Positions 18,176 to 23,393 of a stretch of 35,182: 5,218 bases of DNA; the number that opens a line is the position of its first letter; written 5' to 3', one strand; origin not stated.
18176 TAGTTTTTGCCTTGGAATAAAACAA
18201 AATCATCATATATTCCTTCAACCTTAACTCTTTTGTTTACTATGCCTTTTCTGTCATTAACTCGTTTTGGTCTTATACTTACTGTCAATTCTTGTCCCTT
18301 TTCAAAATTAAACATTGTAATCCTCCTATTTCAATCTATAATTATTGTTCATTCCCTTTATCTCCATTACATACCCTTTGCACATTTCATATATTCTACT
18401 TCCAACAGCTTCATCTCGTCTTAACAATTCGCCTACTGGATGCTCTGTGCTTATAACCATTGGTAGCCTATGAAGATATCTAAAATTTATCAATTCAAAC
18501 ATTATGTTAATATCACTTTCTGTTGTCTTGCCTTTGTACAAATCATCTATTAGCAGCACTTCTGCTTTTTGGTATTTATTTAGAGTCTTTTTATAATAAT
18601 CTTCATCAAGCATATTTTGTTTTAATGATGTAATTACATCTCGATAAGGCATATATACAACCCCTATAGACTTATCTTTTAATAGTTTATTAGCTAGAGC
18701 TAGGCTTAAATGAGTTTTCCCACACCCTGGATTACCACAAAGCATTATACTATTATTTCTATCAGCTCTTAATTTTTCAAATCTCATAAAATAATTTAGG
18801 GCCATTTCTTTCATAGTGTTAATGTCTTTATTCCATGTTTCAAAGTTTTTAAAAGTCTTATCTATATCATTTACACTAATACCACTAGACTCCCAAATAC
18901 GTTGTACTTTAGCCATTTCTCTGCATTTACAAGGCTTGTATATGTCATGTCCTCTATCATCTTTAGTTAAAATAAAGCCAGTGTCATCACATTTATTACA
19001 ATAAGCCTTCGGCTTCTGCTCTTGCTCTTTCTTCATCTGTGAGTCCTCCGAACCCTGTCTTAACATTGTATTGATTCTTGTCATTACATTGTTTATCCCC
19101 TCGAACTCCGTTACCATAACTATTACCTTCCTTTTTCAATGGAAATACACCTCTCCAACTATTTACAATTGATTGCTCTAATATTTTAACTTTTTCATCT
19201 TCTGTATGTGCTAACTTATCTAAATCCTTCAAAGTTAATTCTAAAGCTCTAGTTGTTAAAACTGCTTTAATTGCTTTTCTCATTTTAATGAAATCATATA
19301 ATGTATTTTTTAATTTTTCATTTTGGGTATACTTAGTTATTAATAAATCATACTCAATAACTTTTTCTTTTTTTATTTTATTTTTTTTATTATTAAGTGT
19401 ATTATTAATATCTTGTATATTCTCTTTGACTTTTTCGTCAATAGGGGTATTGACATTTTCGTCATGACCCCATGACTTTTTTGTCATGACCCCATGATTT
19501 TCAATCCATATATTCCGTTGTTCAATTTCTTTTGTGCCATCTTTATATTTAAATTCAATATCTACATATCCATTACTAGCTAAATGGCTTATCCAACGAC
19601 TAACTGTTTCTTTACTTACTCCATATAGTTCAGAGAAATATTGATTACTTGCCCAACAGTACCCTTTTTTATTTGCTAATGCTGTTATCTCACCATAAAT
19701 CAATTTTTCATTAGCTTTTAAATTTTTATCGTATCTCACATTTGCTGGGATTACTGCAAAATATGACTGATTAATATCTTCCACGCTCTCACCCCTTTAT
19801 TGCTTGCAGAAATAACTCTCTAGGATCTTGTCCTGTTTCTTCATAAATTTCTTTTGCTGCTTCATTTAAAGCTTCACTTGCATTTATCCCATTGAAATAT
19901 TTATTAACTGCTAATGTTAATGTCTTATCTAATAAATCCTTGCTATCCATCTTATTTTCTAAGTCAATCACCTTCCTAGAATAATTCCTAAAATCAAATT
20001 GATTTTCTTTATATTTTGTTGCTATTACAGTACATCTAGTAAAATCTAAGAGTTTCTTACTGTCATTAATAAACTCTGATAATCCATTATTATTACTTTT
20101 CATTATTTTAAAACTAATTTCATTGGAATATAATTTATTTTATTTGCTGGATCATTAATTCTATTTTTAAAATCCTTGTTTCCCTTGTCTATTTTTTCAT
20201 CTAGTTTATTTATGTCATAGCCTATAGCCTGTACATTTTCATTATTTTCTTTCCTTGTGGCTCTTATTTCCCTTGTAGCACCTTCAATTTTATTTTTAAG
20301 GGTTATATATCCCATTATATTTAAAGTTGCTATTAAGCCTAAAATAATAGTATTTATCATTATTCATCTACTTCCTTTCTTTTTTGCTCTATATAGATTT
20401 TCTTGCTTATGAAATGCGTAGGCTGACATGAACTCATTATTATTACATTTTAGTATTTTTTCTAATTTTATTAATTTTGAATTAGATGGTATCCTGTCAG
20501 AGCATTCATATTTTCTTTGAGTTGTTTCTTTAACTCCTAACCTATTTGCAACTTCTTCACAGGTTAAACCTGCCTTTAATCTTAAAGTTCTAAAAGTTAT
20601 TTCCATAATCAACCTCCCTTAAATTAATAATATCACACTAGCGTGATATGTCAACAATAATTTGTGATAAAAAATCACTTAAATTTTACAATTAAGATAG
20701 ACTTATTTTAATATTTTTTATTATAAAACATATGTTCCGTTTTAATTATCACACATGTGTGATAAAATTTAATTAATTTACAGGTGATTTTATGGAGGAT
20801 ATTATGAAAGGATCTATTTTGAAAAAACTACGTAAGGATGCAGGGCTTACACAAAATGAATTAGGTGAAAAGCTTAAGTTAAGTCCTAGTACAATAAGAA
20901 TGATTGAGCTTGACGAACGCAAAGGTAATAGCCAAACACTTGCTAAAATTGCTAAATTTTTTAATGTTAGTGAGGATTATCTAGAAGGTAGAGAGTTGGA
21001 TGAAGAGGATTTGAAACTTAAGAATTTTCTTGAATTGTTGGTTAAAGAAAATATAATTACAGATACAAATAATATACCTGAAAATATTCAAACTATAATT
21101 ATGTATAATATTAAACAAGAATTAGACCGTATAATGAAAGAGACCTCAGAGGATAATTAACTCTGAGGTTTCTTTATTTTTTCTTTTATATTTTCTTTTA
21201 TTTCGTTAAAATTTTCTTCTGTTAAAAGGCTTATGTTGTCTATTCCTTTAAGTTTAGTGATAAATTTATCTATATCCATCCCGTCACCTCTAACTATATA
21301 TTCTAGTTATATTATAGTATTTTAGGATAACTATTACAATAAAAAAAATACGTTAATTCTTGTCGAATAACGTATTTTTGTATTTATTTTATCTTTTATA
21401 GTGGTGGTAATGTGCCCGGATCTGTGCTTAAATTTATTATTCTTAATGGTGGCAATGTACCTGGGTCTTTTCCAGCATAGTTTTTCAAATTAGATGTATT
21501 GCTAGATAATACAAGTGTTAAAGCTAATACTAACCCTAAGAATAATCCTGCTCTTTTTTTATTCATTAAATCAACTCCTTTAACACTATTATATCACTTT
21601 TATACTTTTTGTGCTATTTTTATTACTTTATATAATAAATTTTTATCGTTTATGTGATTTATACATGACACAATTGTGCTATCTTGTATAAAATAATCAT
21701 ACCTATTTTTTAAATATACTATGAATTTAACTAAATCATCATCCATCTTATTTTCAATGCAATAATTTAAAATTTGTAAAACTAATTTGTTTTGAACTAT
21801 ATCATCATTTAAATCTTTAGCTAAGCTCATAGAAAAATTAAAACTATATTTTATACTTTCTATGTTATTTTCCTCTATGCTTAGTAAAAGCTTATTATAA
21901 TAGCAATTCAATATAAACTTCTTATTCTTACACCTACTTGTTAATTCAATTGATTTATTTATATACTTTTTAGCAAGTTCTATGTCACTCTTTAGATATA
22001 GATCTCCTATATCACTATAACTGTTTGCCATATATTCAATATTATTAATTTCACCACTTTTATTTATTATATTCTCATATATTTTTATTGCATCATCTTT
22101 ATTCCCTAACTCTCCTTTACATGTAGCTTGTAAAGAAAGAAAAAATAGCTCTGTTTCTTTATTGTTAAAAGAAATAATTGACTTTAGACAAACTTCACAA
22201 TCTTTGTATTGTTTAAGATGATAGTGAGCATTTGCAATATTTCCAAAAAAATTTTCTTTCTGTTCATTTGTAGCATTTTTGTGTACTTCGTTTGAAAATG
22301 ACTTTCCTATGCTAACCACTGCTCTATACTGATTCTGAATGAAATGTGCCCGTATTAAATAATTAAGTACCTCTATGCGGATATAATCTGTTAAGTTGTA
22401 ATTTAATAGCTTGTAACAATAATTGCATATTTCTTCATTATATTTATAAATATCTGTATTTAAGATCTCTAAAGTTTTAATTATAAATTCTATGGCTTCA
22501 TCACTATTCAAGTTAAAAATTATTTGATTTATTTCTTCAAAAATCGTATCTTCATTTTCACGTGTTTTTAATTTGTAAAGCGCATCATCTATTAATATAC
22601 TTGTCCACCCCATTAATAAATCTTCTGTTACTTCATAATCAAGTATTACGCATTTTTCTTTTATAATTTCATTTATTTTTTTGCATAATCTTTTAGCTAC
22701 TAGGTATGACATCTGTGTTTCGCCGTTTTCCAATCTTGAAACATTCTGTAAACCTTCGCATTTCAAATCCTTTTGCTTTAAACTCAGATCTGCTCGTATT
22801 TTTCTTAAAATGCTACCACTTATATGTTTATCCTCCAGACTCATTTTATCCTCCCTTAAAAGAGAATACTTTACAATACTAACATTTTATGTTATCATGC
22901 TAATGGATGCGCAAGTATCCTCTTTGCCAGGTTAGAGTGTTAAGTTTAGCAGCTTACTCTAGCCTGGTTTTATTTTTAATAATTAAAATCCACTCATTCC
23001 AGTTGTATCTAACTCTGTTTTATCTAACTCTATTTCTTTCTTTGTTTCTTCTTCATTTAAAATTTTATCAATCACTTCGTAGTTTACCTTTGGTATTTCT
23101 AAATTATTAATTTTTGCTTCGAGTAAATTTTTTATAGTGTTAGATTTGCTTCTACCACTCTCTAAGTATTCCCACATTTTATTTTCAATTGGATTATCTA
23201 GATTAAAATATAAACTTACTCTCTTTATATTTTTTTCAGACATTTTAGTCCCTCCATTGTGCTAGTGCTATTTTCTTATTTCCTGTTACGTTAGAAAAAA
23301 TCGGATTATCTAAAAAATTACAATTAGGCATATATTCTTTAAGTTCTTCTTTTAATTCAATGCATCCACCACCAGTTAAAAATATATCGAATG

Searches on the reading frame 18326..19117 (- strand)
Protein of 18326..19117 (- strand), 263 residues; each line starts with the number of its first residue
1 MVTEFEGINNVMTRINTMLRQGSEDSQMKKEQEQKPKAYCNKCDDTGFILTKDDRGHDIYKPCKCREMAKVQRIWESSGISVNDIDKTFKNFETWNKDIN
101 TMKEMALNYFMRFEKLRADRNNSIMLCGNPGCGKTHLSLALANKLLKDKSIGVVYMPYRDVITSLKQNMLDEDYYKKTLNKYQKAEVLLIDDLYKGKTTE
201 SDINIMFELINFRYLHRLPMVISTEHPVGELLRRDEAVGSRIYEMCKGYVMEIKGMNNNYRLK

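Call 44: search_protein_families(library=pfam, proteins=[window:18326-19117:-], max_evalue=0.01)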
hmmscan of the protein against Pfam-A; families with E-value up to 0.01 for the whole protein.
window:18326-19117:- (263 aa): 19 families
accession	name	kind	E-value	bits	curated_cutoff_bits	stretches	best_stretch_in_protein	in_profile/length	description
PF01695.23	IstB_IS21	-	1.2e-14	54.8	24.1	1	119-231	90-199/238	IstB-like ATP binding protein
PF00308.24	Bac_DnaA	-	7.1e-10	39.7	23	1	104-242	17-155/162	Bacterial DnaA ATPAse domain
PF00910.28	RNA_helicase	-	1.3e-07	32.5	21.5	1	124-211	1-76/105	RNA helicase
PF20720.3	nSTAND3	-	9.3e-06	25.9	27.2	1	119-193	15-74/155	Novel STAND NTPase 3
PF07728.20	AAA_5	-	1.7e-05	25.3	22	1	124-219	2-99/139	AAA domain (dynein-related subfamily)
PF00004.35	AAA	-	1.9e-05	25.5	21.2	1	124-200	1-73/131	ATPase family associated with various cellular activities (AAA)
PF01637.24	ATPase_2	-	7.1e-05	23.2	33.2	1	115-213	14-108/225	ATPase domain predominantly from Archaea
PF12775.13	AAA_7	-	0.00021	21.3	25.8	1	99-200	14-116/181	P-loop containing dynein motor region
PF13238.12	AAA_18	-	0.00029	21.7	29.4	1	124-207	1-94/128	AAA domain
PF01443.25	Viral_helicase1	-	0.00029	21.2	21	1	128-198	5-73/228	Viral superfamily 1 RNA helicase core domain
PF24883.2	NPHP3_N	-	0.00042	21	24.8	1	115-156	14-56/164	Nephrocystin 3, N-terminal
PF13401.12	AAA_22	-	0.00046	21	27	1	120-158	4-43/130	AAA domain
PF13191.12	AAA_16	-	0.00076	20.5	32.6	1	113-165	16-73/167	AAA ATPase domain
PF05496.18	RuvB_N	-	0.0011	19.2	27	1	106-147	18-59/159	Holliday junction DNA helicase RuvB P-loop domain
PF04851.21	ResIII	-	0.0012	19.2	22.5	1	112-210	14-107/164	Type III restriction enzyme, res subunit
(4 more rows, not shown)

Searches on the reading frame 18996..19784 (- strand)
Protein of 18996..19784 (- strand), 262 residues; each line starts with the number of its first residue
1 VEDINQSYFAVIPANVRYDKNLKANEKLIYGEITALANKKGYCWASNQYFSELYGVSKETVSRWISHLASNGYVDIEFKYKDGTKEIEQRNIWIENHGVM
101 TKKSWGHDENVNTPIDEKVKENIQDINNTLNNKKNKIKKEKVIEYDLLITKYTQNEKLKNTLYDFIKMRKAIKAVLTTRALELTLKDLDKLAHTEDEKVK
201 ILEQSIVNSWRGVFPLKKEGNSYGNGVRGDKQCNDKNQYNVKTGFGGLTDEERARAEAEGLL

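Call 44: search_protein_families(library=pfam, proteins=[window:18996-19784:-], max_evalue=0.01)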
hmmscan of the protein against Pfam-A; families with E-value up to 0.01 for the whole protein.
window:18996-19784:- (262 aa): 2 families
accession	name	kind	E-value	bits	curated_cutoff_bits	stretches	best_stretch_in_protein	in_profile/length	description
PF13730.12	HTH_36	-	1.1e-15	57.6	25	1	21-74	2-55/55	Helix-turn-helix domain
PF13545.12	HTH_Crp_2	-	0.0056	17.1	27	0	46-75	24-53/70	Crp-like helix-turn-helix domain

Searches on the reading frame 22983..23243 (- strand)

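Call 44: search_protein_families(library=pfam, proteins=[window:22983-23243:-], max_evalue=0.01)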
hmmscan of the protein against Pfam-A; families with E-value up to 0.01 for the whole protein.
window:22983-23243:- (86 aa): 0 families

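Call 97: search_protein_families(library=pfam, proteins=[window:22983-23243:-], max_evalue=1)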
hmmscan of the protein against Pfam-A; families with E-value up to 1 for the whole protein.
window:22983-23243:- (86 aa): 1 family
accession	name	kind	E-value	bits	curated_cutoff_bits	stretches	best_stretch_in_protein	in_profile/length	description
PF23084.1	KH_PARP14_1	-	0.15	12.8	21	1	17-68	11-66/84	PARP14, first type I KH domain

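Call 108: search_protein_families(library=phrogs, proteins=[window:22983-23243:-], max_evalue=0.001)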
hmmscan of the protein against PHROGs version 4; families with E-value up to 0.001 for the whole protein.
window:22983-23243:- (86 aa): 0 families
